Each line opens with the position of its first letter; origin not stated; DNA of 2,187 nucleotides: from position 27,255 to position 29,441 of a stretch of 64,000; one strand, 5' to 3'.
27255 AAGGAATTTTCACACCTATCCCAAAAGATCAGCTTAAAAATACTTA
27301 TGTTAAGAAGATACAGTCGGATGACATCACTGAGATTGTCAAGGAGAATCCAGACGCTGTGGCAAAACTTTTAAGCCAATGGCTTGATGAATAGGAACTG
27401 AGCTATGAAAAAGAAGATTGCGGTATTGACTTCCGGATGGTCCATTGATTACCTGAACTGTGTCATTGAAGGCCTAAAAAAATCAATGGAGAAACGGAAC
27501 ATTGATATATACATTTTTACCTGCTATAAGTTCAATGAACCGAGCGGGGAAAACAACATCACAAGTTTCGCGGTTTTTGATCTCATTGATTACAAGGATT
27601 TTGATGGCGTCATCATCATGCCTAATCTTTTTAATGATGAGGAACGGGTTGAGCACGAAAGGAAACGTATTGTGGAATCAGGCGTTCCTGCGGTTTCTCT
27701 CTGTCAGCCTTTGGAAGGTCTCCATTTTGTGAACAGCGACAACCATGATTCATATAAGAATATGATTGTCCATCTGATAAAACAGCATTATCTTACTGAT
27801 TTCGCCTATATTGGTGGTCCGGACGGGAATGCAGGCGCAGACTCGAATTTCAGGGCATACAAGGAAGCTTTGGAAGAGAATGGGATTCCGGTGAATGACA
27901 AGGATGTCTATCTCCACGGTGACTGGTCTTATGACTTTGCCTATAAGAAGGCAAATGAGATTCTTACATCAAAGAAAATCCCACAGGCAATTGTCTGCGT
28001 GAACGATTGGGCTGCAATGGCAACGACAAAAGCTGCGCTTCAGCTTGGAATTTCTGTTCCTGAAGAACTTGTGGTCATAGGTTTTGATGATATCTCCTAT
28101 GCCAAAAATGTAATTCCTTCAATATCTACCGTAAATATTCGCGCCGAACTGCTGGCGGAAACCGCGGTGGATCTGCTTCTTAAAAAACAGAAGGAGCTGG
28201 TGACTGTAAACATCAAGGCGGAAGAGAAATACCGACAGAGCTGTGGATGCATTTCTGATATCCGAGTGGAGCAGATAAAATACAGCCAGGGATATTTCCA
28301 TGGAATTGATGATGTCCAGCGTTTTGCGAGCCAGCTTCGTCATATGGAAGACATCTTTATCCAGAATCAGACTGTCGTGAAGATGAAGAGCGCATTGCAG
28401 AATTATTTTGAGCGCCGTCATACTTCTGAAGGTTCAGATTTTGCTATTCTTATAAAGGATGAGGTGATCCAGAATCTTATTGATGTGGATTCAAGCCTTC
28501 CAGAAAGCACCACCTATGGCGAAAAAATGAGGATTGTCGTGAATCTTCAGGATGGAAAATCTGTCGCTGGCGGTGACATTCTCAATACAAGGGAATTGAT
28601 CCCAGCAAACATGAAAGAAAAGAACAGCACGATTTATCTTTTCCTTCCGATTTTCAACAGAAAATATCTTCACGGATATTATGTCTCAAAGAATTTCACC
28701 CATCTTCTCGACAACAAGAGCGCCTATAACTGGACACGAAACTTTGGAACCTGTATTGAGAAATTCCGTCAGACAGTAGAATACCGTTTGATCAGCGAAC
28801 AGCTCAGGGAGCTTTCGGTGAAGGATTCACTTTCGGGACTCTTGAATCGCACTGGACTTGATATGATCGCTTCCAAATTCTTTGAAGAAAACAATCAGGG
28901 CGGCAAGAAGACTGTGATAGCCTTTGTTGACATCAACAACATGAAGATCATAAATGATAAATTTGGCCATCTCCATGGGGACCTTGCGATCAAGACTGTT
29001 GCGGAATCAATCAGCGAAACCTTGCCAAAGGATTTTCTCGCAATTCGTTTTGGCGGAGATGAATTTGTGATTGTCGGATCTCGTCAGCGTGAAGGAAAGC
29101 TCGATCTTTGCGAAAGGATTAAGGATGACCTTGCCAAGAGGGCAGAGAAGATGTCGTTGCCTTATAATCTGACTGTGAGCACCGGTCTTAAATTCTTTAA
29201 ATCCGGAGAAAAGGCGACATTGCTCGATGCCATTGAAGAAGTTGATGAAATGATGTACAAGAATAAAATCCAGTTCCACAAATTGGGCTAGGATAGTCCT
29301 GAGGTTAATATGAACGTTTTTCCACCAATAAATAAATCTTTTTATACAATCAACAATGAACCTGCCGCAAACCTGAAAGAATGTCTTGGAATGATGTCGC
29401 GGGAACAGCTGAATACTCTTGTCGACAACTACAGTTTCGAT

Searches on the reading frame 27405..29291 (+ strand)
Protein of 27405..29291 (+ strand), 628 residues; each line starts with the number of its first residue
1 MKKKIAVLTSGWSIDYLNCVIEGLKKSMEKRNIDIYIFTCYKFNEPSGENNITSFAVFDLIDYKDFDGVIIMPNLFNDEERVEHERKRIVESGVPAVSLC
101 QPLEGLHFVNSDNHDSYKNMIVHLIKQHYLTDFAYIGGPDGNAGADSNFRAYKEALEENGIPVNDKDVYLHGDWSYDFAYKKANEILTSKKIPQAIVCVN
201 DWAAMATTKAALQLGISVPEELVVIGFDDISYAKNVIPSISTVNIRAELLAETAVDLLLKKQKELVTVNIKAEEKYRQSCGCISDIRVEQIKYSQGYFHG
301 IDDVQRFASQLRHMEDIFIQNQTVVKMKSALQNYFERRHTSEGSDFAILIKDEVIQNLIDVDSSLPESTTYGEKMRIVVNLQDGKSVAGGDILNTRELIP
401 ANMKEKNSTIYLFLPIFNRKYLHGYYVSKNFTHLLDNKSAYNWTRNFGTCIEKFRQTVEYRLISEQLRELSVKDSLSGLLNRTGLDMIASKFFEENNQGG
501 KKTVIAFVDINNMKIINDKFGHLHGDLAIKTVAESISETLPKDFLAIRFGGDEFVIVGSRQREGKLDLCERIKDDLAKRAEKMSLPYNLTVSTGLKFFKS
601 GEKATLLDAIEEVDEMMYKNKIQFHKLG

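Call 45: search_protein_families(library=pfam, proteins=[window:27405-29291:+], max_evalue=0.00001)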
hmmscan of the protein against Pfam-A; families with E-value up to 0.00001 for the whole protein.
window:27405-29291:+ (628 aa): 4 families
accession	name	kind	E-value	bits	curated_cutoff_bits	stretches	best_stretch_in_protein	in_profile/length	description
PF00990.26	GGDEF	-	6e-26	91.6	23.8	1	473-622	3-156/161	Diguanylate cyclase, GGDEF domain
PF13377.12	Peripla_BP_3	-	3.7e-24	86.1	26.5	1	123-262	3-145/167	Periplasmic binding protein-like domain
PF13407.12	Peripla_BP_4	-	7.3e-12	45.8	35.1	1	5-259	1-251/258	Periplasmic binding protein domain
PF00532.27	Peripla_BP_1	-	1.7e-08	34.7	22.2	1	56-233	48-229/281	Periplasmic binding proteins and sugar binding domain of LacI family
